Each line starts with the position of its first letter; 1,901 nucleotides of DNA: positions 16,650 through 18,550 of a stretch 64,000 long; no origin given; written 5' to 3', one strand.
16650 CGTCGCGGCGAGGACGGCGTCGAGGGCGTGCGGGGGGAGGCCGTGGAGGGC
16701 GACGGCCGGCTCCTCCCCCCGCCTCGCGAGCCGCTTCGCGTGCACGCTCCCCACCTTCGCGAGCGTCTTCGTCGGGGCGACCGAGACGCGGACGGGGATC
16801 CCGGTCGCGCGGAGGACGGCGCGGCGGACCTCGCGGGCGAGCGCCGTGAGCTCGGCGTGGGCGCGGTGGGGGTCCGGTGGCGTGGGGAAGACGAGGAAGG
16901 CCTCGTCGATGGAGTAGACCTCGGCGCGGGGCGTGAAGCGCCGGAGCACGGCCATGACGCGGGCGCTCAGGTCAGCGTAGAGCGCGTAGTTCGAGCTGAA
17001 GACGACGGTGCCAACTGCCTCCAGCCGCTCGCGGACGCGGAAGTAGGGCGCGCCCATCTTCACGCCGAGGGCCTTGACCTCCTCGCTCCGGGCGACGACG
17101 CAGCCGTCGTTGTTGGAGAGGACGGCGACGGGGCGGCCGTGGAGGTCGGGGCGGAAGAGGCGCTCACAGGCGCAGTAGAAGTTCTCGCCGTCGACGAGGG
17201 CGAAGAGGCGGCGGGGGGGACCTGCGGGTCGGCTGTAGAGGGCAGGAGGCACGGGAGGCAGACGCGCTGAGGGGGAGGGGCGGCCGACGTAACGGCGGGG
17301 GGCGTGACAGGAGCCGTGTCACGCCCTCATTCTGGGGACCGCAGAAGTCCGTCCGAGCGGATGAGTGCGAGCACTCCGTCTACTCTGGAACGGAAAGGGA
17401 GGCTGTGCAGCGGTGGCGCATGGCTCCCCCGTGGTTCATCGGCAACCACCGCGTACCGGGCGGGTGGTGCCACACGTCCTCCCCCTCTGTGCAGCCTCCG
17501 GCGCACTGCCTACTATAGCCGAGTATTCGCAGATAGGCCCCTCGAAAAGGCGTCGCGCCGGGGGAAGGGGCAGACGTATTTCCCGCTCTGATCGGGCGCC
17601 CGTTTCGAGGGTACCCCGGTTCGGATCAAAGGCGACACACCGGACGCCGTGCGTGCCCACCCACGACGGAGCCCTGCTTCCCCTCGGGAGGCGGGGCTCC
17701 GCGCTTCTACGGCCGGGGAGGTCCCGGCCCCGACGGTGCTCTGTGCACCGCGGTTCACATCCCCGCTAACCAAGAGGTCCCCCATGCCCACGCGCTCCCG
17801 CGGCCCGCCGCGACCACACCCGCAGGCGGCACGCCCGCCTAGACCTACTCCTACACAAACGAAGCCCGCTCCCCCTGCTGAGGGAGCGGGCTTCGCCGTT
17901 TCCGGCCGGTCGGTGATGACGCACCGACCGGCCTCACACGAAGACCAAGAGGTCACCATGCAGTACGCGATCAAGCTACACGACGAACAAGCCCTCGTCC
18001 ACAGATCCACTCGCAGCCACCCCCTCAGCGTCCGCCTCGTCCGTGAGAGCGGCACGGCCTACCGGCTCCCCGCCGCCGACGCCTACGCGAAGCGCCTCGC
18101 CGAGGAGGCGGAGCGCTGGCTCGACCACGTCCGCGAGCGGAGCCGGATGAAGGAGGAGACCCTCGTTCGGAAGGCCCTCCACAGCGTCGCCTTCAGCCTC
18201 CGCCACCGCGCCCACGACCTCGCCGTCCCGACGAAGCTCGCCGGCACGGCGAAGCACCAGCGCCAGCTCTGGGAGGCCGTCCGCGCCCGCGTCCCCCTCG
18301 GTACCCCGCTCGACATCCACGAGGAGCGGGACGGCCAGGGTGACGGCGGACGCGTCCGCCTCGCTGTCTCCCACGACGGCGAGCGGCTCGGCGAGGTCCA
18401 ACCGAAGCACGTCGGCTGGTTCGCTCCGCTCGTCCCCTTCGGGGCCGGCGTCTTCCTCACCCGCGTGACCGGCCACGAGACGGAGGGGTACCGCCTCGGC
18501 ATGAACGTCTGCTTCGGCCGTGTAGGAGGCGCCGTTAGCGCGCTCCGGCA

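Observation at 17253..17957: A 700-bp non-coding, hairpin-dense region sits between umuC and the ArdC module, with a duplicated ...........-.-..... motif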

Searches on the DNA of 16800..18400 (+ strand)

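Call 3: search_rna_families(source=window, start=16800, end=18400, threshold=evalue, max_evalue=10, show_alignments=3)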
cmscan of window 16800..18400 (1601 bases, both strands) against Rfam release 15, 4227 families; matches with E-value up to 10: 14.
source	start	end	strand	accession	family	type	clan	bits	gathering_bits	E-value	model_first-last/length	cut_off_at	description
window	17857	17912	-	RF01678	P37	Gene; sRNA;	-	24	50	0.068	1-62/62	no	Pseudomonas sRNA P37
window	17667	17701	-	RF04033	mir-8512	Gene; miRNA;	-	20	90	0.31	14-47/61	no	mir-8512 microRNA precursor family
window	17627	17708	+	RF02833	Scr3202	Gene; sRNA;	-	19.9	52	5.6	1-95/95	no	Streptomyces RNA 3202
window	17862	17897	-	RF01356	CRISPR-DR28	Gene; CRISPR;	-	19.7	35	2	1-24/24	no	CRISPR RNA direct repeat element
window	17662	17730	+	RF01744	livK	Cis-reg;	-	19.5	65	5.1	1-84/84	no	livK RNA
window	17855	17964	-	RF01757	sbcD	Gene; sRNA;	-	18.9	40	0.58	1-155/155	no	sbcD RNA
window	17859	17919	-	RF00506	Thr_leader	Cis-reg; leader;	-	17.4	55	3.1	1-118/118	no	Threonine operon leader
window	17856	17899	+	RF01996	mir-995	Gene; miRNA;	-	16.7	72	5.8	1-88/88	no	mir-995 microRNA precursor family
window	17667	17701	+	RF01757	sbcD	Gene; sRNA;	-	15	40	4.4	114-150/155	no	sbcD RNA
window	17661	17720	+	RF02136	HTT-AS1_3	Gene; lncRNA;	-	14.8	70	6.8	1-60/60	no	HTT antisense RNA 1 conserved region 3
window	17903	17934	-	RF04153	MIR856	Gene; miRNA;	-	12.9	297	3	1-258/258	no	MIR856 microRNA precursor family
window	17863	17892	+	RF00260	HepC_CRE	Cis-reg;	-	12.3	140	2.7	112-142/176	no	Hepatitis C virus (HCV) cis-acting replication element (CRE)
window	17858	17897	-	RF04153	MIR856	Gene; miRNA;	-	11.8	297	5.8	1-258/258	no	MIR856 microRNA precursor family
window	17824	17895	-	RF02649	Trans44_sRNA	Gene; sRNA;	-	10.9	108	5.8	1-267/267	no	Ruegeria trans44 sRNA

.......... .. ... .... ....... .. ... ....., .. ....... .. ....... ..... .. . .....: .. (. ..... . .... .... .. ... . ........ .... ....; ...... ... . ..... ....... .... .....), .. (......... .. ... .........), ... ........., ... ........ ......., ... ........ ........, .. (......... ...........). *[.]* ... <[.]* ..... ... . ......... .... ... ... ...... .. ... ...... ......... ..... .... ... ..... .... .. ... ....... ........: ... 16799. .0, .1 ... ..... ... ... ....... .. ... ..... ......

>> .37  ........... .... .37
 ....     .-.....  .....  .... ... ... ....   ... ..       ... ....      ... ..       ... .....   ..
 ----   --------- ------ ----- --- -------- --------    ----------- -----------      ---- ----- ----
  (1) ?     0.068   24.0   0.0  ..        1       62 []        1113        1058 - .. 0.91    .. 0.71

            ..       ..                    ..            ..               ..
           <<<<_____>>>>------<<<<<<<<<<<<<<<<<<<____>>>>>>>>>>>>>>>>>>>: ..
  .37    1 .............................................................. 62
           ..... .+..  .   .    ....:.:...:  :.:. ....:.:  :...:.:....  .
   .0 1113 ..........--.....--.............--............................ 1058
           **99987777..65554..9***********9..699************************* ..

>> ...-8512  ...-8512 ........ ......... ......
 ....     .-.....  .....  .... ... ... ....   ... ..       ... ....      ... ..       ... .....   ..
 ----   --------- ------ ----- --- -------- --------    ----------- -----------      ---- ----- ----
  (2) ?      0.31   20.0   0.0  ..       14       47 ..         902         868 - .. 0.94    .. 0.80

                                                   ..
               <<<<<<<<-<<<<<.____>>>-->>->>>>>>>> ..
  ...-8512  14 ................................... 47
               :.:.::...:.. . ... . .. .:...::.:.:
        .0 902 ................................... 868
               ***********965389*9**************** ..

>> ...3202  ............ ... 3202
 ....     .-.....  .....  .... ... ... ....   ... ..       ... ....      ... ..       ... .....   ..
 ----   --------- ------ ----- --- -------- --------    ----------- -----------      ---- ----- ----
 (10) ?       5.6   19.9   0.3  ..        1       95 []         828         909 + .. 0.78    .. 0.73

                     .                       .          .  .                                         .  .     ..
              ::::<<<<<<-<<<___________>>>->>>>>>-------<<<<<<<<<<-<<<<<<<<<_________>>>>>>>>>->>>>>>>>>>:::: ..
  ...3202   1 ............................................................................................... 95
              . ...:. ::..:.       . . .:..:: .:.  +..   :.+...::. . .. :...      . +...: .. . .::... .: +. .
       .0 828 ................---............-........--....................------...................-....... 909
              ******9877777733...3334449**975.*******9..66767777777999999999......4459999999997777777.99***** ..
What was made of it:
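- On Known Rfam RNA family: All others are weaker (call 3).
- Closest known: STAXI and other Rfam motifs linked to anti-restriction or ssDNA genes. Different: The best hit scores 24 bits against a gathering score of 50 (call 3).
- Tried and rejected: Rfam scan of 16800-18400 at E up to 10: only sub-threshold noise (call 3).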

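Call 9: search_dna_similar(query=window:17253-17957:+, collection=plasmids, mode=distant, max_evalue=0.001)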
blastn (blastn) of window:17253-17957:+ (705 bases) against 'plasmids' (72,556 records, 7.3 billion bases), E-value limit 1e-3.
No match.
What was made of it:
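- On Frpo/ssi single-strand DNA promoter: blastn of 17253-17957 against 72,556 plasmids gave no match (call 9).
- There is no similarity to anything in 72,556 plasmids (call 9) or in Rfam (call 3).
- Tried and rejected: blastn against plasmids: no match for the region (call 9).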

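Call 71: build_rna_model(alignment_id=A3)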
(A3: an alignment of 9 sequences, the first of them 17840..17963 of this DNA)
Model R1 built from alignment A3 (9 sequences, 161 columns); structure: RNAalifold consensus.
model positions 120; base pairs 26; branch points 2; effective number of sequences 2.38; information 0.59 bits per position. Calibrated on 0.2 Mb of random sequence (short: E-values are rough).
structure used (alignment columns):
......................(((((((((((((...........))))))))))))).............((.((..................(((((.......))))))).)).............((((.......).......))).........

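Call 72: search_with_rna_model(model_id=R1, sources=[window, L001, L002, L003, L004, L005, L006, L007, L008, L009, L010, L011, L012, L013, L014, L015, L016, L017, L018, L019, L020, L021, L022, L023, L060, L061, L063, L064, L065, L066, L067, L068, L069, L070, L071, L072, L147, L148, L149, L150, L231, L232, L024, L025, L026, L027, L029, L032, L034, L035], max_evalue=1, make_alignment=true)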
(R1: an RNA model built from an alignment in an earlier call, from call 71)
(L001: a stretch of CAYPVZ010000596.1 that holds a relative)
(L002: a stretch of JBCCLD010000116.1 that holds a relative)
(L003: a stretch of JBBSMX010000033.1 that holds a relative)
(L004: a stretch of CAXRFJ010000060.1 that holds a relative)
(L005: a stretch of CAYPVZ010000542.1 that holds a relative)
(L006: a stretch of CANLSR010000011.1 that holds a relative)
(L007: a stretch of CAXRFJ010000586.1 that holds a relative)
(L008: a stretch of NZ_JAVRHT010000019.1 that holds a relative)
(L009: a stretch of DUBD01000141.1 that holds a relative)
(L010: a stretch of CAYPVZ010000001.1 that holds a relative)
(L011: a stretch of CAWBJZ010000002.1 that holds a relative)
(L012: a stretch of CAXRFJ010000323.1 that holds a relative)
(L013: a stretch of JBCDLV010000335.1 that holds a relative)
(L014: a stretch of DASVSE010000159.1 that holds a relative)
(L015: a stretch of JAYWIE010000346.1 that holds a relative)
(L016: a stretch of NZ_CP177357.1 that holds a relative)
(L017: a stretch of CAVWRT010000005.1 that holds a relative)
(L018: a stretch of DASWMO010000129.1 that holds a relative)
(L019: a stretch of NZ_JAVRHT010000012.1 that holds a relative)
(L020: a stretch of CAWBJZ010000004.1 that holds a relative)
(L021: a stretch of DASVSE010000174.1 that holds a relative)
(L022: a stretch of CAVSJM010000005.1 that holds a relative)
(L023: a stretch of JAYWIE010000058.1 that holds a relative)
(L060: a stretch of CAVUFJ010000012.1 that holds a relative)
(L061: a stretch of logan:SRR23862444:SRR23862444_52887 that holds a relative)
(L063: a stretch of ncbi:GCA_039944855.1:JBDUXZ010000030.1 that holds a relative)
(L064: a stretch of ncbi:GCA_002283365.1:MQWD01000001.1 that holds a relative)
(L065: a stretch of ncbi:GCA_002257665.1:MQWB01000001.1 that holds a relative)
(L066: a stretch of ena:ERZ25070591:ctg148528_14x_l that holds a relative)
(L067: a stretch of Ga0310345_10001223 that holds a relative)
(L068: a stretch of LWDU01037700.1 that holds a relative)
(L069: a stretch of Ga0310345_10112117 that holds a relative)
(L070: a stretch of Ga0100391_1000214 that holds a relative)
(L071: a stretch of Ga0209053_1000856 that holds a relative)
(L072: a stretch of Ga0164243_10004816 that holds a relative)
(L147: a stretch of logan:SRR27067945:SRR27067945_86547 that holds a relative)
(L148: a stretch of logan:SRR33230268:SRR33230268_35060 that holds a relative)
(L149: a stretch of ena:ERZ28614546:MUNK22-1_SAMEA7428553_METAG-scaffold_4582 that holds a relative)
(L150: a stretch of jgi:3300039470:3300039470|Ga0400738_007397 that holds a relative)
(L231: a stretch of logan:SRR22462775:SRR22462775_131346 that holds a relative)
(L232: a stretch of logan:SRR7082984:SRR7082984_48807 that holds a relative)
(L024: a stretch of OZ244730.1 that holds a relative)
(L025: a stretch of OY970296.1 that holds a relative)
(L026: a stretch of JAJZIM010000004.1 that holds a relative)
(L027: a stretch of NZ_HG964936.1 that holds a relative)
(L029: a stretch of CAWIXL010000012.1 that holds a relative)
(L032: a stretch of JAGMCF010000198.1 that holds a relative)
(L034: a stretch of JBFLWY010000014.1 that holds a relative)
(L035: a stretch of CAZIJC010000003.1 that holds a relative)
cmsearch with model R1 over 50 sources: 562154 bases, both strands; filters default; matches with E-value up to 1: 116.
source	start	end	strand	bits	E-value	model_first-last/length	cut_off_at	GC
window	17844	17963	+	117.6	6.7e-35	1-120/120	no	0.65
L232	1205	1326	+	111.5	6e-33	1-120/120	no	0.64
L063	4895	5011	+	107.5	1.2e-31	1-120/120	no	0.63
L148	5886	6006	+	105.8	4e-31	1-120/120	no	0.58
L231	578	700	+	100.4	2.1e-29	1-120/120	no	0.62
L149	2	120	+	100.2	2.4e-29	1-120/120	no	0.7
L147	5889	6006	+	99.8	3.1e-29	1-120/120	no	0.61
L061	9884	10006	+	88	1.8e-25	1-120/120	no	0.54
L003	5861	6006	+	50.4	1.9e-13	1-120/120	no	0.71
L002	5789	5925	+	34.2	2.7e-08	1-120/120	no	0.68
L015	1779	1889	+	33.6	4.5e-08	1-120/120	no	0.69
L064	8535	8635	+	31.8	1.7e-07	18-115/120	no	0.68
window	17861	17894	-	31.4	2.2e-07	18-51/120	no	0.74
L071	3753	3830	+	30.8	3.4e-07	1-120/120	no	0.74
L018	5866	6006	+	30.1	5.6e-07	1-120/120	no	0.71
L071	4932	5009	+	29.2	1.1e-06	1-120/120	no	0.68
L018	5120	5257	+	29.1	1.2e-06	1-120/120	no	0.71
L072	1850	1986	+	28.9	1.4e-06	1-120/120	no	0.64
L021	1379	1455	+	28.6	1.7e-06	1-120/120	no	0.75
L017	5849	5972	+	28.4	2e-06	1-120/120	no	0.71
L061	9901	9935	-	27.4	4.3e-06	18-51/120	no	0.71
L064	9832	9953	+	26.7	7.3e-06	1-120/120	no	0.75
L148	5903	5937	-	26.2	1e-05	18-51/120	no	0.69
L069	778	861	+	25.9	1.3e-05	1-120/120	no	0.68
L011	6981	7059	+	25.7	1.5e-05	1-120/120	no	0.68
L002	5773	5850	-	25.6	1.6e-05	1-120/120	no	0.71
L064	10932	11016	+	25.4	1.9e-05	1-120/120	no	0.66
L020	6949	7022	+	25.3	2e-05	1-120/120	no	0.68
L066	9862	9960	+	25.1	2.2e-05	1-120/120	no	0.77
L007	4509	4621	+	25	2.5e-05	1-120/120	no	0.68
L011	5792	5849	+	24.8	2.9e-05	1-120/120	no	0.71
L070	3787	3892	+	24.2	4.5e-05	1-120/120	no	0.73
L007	5704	5837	-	24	5.1e-05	1-120/120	no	0.69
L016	5783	5845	+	23.8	6.1e-05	1-120/120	no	0.75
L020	5796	5858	+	23.8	6.1e-05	1-120/120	no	0.75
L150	5678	5759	+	23.4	8.3e-05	1-120/120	no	0.65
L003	5878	5911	-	23.3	8.7e-05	18-51/120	no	0.79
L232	1222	1254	-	23.2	9.4e-05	18-51/120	no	0.73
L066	9869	9900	-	23.1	0.0001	18-51/120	no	0.84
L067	5029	5109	+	22.9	0.00012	1-120/120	no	0.63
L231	579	649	-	22.9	0.00012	1-120/120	no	0.65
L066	12202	12280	+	22.7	0.00013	1-120/120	no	0.73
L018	5834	5922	-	22.1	0.00021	1-120/120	no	0.73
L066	11058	11133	+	21.9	0.00024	1-120/120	no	0.75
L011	5809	5840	-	21.9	0.00025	18-51/120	no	0.78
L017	5866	5897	-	21.9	0.00025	18-51/120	no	0.78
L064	9849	9880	-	21.9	0.00025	18-51/120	no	0.78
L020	7957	8034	+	21.8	0.00025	1-120/120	no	0.65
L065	11038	11115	+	21.7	0.00029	1-120/120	no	0.69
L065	9853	9911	+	21.6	0.00031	1-120/120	no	0.8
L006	5768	5837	+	21.5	0.00032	1-120/120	no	0.74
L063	4846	4959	-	21.5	0.00033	1-120/120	no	0.68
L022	5697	5856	-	21.4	0.00034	1-120/120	no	0.68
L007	5781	5881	+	21.3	0.00038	1-120/120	no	0.76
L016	6943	7017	+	21.2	0.00041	1-120/120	no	0.68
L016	4704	4734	+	20.8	0.00052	18-51/120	no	0.77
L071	4949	4985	-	20.4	0.00072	18-51/120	no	0.84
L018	8082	8160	+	20.3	0.00079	1-120/120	no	0.59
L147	5811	5952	-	20.2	0.00083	1-120/120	no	0.66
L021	619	648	+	20.1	0.00089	20-49/120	no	0.7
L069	1803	1878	+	19.9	0.0011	1-120/120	no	0.72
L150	4267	4396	-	19.7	0.0012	1-120/120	no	0.68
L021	1396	1428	-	19.7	0.0012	18-51/120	no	0.85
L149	1204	1269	+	19.7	0.0012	1-120/120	no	0.65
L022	6954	7033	+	19.7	0.0012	1-120/120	no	0.7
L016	5800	5831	-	19.5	0.0015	18-51/120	no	0.81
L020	5813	5844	-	19.5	0.0015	18-51/120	no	0.81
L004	5717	5809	+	19.4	0.0015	1-120/120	no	0.74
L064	11958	12032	+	19.1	0.0019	1-120/120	no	0.71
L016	8223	8329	+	19.1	0.0019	1-120/120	no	0.68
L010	5768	5837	+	18.9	0.0022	1-120/120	no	0.77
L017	7115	7188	+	18.8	0.0024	1-120/120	no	0.7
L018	5138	5169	-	18.4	0.0032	19-50/120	no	0.88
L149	1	56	-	18.3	0.0034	1-64/120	3'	0.7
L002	6976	7056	+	18.3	0.0035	1-120/120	no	0.64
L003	7059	7140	+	18.2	0.0038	1-120/120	no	0.61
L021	619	648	-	17.4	0.0068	20-49/120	no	0.7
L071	3770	3802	-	17.1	0.008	18-51/120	no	0.85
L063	6173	6296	+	17.1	0.0083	1-120/120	no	0.58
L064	8504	8578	-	16.8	0.01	1-120/120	no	0.72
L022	5791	5848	+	16.4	0.014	1-120/120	no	0.72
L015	1041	1173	+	16.4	0.014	1-120/120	no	0.7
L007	4436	4552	-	16.1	0.017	18-111/120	no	0.72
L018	3595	3676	-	16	0.018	1-120/120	no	0.67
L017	8134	8213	+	15.9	0.02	1-120/120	no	0.61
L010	8012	8040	+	15.6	0.025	20-49/120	no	0.76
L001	1156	1246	+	15.2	0.032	1-120/120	no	0.69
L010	7999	8059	-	15.1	0.035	1-120/120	no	0.69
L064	14232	14350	+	15.1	0.037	1-120/120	no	0.68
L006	5785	5828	-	14.9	0.041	18-51/120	no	0.82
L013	3329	3357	+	14.6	0.052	20-49/120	no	0.83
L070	6026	6054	+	14.6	0.052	20-49/120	no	0.83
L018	3610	3705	+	14.4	0.06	1-120/120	no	0.62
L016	4704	4734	-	14.2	0.068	18-51/120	no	0.77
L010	5785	5828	-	13.9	0.084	18-51/120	no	0.84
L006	8052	8079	+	13.9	0.084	20-49/120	no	0.82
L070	6026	6054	-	13.9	0.087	20-49/120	no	0.83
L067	3776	3864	+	13.9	0.087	1-120/120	no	0.78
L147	7158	7254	+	13.2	0.14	1-120/120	no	0.67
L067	5046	5079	-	13.2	0.15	18-51/120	no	0.74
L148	7221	7317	+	13.1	0.15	1-120/120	no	0.68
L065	9939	9986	+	12.9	0.18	63-111/120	no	0.67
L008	7555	7588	-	12.6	0.23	18-51/120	no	0.76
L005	1167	1252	+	11.9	0.36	1-120/120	no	0.66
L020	4755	4784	+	11.9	0.38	18-51/120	no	0.73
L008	5214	5241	-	11.8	0.4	21-48/120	no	0.79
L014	636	767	+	11.7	0.42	1-120/120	no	0.65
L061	9741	9767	+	11.6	0.48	21-48/120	no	0.78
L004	5734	5766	-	11.5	0.5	18-51/120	no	0.85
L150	4410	4497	+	11.5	0.51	18-111/120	no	0.7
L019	9349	9377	+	11.3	0.57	20-49/120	no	0.79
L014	1351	1498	+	11.2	0.64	1-120/120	no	0.71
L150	3280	3371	-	11.2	0.65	1-120/120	no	0.7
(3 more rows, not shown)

Alignment A4: 116 matches aligned to the model, 281 columns, each read 5' to 3' on its own strand. Consensus structure (alignment columns), stored with it:
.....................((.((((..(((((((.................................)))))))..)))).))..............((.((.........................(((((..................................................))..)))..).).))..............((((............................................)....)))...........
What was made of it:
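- It hits the equivalent junctions in L064, L066, L011, L016, L017, L018, L020 and L065 (call 72). A structured element is repeated before each gene on the same strand, as Frpo copies are (call 72).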
